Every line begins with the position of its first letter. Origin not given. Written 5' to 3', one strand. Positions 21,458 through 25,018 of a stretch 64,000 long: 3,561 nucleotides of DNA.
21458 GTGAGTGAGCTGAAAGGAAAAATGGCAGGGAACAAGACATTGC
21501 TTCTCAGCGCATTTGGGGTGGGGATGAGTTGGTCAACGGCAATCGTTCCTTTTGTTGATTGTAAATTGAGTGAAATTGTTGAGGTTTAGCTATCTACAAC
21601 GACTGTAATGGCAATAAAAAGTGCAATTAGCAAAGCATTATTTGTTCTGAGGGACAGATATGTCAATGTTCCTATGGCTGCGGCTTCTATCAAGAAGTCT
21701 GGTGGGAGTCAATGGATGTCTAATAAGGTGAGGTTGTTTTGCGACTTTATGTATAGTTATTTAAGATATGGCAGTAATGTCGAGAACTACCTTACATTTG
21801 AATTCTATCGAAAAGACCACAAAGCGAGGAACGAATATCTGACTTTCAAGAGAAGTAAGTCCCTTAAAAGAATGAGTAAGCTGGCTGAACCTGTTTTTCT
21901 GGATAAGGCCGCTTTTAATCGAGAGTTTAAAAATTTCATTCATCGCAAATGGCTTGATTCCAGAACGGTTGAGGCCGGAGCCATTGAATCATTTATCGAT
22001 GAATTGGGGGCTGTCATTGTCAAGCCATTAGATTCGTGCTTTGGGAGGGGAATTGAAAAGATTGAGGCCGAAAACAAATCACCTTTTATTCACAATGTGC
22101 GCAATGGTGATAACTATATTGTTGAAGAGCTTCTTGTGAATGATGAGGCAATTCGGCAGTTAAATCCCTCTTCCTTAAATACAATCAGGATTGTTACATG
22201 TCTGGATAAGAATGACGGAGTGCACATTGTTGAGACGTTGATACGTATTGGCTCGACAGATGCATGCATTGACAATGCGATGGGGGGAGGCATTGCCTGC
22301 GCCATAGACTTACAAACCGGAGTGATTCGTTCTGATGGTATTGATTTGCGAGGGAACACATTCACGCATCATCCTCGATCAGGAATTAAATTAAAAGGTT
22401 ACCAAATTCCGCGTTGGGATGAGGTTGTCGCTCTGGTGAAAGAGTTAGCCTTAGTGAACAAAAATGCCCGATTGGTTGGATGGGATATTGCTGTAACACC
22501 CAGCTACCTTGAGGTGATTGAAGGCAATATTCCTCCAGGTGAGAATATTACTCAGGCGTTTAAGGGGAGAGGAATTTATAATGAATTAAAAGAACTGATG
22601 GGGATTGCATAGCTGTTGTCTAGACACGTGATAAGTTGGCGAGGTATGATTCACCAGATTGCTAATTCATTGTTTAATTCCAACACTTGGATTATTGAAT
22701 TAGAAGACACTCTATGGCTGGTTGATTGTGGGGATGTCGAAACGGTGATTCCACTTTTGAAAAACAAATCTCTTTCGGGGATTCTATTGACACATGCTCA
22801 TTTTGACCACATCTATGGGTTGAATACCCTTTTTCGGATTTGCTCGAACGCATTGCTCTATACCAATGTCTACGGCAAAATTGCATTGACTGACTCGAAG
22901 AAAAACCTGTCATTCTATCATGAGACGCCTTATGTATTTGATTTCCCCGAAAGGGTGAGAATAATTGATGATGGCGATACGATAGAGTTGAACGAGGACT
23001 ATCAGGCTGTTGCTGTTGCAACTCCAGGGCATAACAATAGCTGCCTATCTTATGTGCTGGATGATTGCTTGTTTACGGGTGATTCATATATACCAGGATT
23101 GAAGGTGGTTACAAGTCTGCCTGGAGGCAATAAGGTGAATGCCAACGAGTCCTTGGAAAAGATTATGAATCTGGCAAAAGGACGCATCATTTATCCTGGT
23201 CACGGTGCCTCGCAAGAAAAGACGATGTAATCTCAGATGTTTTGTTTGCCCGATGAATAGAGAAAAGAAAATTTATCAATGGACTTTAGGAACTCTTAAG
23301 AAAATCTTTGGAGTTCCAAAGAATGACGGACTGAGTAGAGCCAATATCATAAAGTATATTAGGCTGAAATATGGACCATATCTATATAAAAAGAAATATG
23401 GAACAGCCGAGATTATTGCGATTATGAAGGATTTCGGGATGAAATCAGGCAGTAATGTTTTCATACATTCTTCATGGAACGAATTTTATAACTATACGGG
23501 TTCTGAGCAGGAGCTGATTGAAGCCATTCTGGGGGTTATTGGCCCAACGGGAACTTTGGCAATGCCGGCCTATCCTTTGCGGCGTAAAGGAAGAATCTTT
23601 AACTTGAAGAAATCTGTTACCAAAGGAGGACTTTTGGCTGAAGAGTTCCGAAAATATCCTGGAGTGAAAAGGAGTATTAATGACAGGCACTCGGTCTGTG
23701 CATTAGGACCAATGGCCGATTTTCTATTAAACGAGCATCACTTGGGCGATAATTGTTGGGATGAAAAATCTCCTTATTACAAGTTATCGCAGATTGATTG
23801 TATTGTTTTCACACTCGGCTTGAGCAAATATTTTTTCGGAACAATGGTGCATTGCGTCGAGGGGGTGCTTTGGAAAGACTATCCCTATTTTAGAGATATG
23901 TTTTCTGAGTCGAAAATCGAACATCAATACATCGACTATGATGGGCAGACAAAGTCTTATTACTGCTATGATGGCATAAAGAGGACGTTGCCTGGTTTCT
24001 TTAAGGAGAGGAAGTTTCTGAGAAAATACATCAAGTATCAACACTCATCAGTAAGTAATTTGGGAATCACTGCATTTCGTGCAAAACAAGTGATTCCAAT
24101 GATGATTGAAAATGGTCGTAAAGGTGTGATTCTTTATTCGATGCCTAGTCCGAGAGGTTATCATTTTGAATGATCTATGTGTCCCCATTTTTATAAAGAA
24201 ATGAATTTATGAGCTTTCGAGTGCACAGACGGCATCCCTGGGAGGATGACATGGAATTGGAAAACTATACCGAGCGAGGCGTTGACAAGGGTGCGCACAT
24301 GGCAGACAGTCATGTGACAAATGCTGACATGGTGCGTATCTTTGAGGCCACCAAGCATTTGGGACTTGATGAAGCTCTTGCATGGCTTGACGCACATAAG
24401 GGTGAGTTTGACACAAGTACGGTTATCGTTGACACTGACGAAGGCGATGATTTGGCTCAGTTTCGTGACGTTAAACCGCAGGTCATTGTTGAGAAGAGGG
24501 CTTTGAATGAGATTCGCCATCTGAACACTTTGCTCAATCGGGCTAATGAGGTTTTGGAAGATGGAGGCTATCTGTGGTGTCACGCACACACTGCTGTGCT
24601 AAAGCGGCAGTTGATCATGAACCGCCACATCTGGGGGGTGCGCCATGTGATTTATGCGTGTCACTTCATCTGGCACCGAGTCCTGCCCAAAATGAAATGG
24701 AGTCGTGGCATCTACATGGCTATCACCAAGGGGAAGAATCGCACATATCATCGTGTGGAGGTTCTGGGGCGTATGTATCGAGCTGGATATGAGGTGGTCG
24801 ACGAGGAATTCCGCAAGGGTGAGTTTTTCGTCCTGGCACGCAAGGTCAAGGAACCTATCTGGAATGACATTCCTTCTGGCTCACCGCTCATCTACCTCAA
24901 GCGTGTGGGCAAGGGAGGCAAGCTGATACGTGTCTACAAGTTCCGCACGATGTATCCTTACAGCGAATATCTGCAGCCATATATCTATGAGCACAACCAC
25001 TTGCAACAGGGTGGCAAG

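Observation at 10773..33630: Wzx/Wzy capsule locus with almost no glycosyltransferases but many amide- and acyl-forming enzymes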

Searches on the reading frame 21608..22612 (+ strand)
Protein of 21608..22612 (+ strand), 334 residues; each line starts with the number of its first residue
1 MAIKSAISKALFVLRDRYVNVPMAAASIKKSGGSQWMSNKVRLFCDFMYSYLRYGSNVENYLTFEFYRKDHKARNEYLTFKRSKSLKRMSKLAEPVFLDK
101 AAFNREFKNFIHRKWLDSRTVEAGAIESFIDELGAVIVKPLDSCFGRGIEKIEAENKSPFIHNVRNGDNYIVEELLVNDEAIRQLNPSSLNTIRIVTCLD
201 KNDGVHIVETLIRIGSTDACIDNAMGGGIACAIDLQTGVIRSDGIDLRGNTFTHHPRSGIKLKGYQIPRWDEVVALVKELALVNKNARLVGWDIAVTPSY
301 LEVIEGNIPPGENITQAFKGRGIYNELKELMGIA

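Call 4: search_protein_families(library=pfam, proteins=[window:21608-22612:+], max_evalue=0.01)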
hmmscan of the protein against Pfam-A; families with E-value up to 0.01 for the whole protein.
window:21608-22612:+ (334 aa): 3 families
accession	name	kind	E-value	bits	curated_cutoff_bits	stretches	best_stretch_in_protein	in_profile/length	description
PF14397.11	ATPgrasp_ST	-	2.8e-46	158.4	31.4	1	94-329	16-275/278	Sugar-transfer associated ATP-grasp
PF14398.11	ATPgrasp_YheCD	-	0.00011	22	26.8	1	122-168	37-83/255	YheC/D like ATP-grasp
PF02955.21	GSH-S_ATP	-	0.0027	17.6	23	1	121-157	19-55/175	Prokaryotic glutathione synthetase, ATP-grasp domain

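Call 8: search_protein_families(library=ncbifam, proteins=[window:21608-22612:+], max_evalue=0.001)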
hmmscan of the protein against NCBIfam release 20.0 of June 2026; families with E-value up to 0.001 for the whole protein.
window:21608-22612:+ (334 aa): 1 family
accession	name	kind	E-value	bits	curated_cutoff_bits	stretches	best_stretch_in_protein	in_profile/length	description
TIGR02291.1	rimK_rel_E_lig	hypoth_equivalog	3.3e-06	26.3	314.2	1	168-328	134-287/317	alpha-L-glutamate ligase-like protein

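Call 16: search_solved_structures(query=window:21608-22612:+, max_evalue=1)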
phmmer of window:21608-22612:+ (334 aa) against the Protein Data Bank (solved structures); distinct sequences matched with E-value up to 1: 0.

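Call 100: search_protein_families(library=pfam, proteins=[window:21608-22612:+], max_evalue=10)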
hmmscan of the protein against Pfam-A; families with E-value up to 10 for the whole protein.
window:21608-22612:+ (334 aa): 3 families
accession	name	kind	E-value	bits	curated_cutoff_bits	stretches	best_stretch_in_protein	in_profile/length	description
PF14397.11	ATPgrasp_ST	-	2.8e-46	158.4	31.4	1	94-329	16-275/278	Sugar-transfer associated ATP-grasp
PF14398.11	ATPgrasp_YheCD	-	0.00011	22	26.8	1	122-168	37-83/255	YheC/D like ATP-grasp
PF02955.21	GSH-S_ATP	-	0.0027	17.6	23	1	121-157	19-55/175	Prokaryotic glutathione synthetase, ATP-grasp domain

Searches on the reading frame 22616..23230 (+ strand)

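Call 4: search_protein_families(library=pfam, proteins=[window:22616-23230:+], max_evalue=0.01)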
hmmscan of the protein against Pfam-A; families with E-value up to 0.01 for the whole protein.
window:22616-23230:+ (204 aa): 2 families
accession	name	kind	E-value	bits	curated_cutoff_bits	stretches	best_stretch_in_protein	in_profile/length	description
PF00753.33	Lactamase_B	-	2.7e-21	76.9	22.7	1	20-196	4-196/196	Metallo-beta-lactamase superfamily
PF12706.13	Lactamase_B_2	-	6e-09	36.2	27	1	50-157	28-143/200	Beta-lactamase superfamily domain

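Call 9: search_protein_families(library=ncbifam, proteins=[window:22616-23230:+], max_evalue=0.001)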
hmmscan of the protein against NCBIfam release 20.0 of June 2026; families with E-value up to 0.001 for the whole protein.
window:22616-23230:+ (204 aa): 23 families
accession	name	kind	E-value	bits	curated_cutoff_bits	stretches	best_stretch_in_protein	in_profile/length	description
TIGR03413.1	GSH_gloB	equivalog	5.1e-15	55.5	200.8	1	23-197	11-165/248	hydroxyacylglutathione hydrolase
NF033105.1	bla_subclass_B3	equivalog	1.1e-10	41.3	240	1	55-151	64-158/257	subclass B3 metallo-beta-lactamase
NF007597.0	PRK10241.1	equivalog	5.9e-10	38.9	421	1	24-196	14-165/251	hydroxyacylglutathione hydrolase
NF002558.0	PRK02126.1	subfamily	8.2e-10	38.2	315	1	31-89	27-84/345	ribonuclease Z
NF000801.0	PRK00055.1-3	equivalog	8.9e-10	38.1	252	1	24-149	22-153/307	ribonuclease Z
TIGR02651.1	RNase_Z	equivalog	9.9e-10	37.9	292.95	1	23-149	19-148/302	ribonuclease Z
NF041804.1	MBL_fold_SolJ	exception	9.5e-09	34.8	350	0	134-199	116-181/224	solanimycin biosynthesis MBL-fold hydrolase SolJ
NF000469.2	CAR_gen_B3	exception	7.4e-08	31.7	500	1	56-149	116-205/311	CAR family subclass B3 metallo-beta-lactamase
NF002553.0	PRK02113.1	equivalog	6.1e-07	29.1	386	1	25-88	38-100/252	MBL fold metallo-hydrolase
NF012229.1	bla_class_B_core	domain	6.5e-07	29.6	100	1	48-148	48-138/139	metallo-beta-lactamase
NF040641.1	bifunc_ST_SDO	equivalog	1.4e-06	27.5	625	1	53-197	202-343/423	bifunctional sulfur transferase/dioxygenase Blh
TIGR03307.1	PhnP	equivalog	1.4e-05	24.6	272.25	1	24-72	39-86/249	phosphonate metabolism protein PhnP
NF000800.0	PRK00055.1-1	equivalog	2e-05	23.7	398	1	31-156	32-158/305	ribonuclease Z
NF000438.2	blaPOM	exception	3.6e-05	23.1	610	1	53-150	96-190/286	POM family subclass B3 metallo-beta-lactamase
NF040644.1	blaPAM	exception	9e-05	21.7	615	1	52-150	95-190/287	PAM family subclass B3 metallo-beta-lactamase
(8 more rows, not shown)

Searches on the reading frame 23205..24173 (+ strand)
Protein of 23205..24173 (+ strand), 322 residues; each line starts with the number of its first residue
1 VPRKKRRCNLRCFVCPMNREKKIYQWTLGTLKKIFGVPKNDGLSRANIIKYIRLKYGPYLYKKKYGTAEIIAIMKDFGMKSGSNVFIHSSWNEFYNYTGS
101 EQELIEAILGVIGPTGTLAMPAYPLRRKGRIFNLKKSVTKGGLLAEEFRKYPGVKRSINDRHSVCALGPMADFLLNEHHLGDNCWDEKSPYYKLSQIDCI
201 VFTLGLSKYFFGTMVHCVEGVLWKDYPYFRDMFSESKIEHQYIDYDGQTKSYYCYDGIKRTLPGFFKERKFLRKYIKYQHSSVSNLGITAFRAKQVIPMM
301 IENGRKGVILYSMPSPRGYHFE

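Call 4: search_protein_families(library=pfam, proteins=[window:23205-24173:+], max_evalue=0.01)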
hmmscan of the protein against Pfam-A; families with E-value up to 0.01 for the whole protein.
window:23205-24173:+ (322 aa): 1 family
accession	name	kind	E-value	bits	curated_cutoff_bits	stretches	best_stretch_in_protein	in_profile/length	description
PF02522.19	Antibiotic_NAT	-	4.5e-26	92.3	25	1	87-247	2-175/232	Aminoglycoside 3-N-acetyltransferase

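Call 8: search_protein_families(library=ncbifam, proteins=[window:23205-24173:+], max_evalue=0.001)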
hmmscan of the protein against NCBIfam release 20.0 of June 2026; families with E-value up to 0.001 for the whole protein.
window:23205-24173:+ (322 aa): 5 families
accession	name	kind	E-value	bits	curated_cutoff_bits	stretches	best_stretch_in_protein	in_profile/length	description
NF033082.0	AAC_3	equivalog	1.2e-15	57.6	270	2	137-206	92-160/262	aminoglycoside 3-N-acetyltransferase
NF033081.0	AAC_3_IV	equivalog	1.4e-13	50.8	420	1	68-220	2-152/252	AAC(3)-IV family aminoglycoside N-acetyltransferase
NF033080.0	AAC_3_II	subfamily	5.2e-09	35.9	480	0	132-206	86-161/268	AAC(3)-II family aminoglycoside N-acetyltransferase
NF033612.0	AAC_3_VIa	exception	7.6e-09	35.2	675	0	142-194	116-167/298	aminoglycoside N-acetyltransferase AAC(3)-VIa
NF033180.1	AAC_3_VIII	exception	1.1e-07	31.3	560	0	141-207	110-175/286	aminoglycoside N-acetyltransferase AAC(3)-VIII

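Call 100: search_protein_families(library=pfam, proteins=[window:23205-24173:+], max_evalue=10)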
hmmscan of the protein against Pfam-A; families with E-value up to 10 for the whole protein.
window:23205-24173:+ (322 aa): 1 family
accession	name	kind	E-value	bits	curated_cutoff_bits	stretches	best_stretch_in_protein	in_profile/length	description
PF02522.19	Antibiotic_NAT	-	4.5e-26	92.3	25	1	87-247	2-175/232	Aminoglycoside 3-N-acetyltransferase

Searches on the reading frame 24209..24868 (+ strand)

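Call 100: search_protein_families(library=pfam, proteins=[window:24209-24868:+], max_evalue=10)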
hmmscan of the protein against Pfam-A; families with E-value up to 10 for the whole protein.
window:24209-24868:+ (220 aa): 3 families
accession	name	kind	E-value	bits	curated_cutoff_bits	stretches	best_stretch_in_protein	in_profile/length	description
PF17869.6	Cys_box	-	0.037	14.5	29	1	39-64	13-38/82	Anosmin cysteine rich domain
PF13489.12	Methyltransf_23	-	0.05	13.8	27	1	80-145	80-138/164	Methyltransferase domain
PF17757.6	UvrB_inter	-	0.18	12.4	22.9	1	176-208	5-37/91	UvrB interaction domain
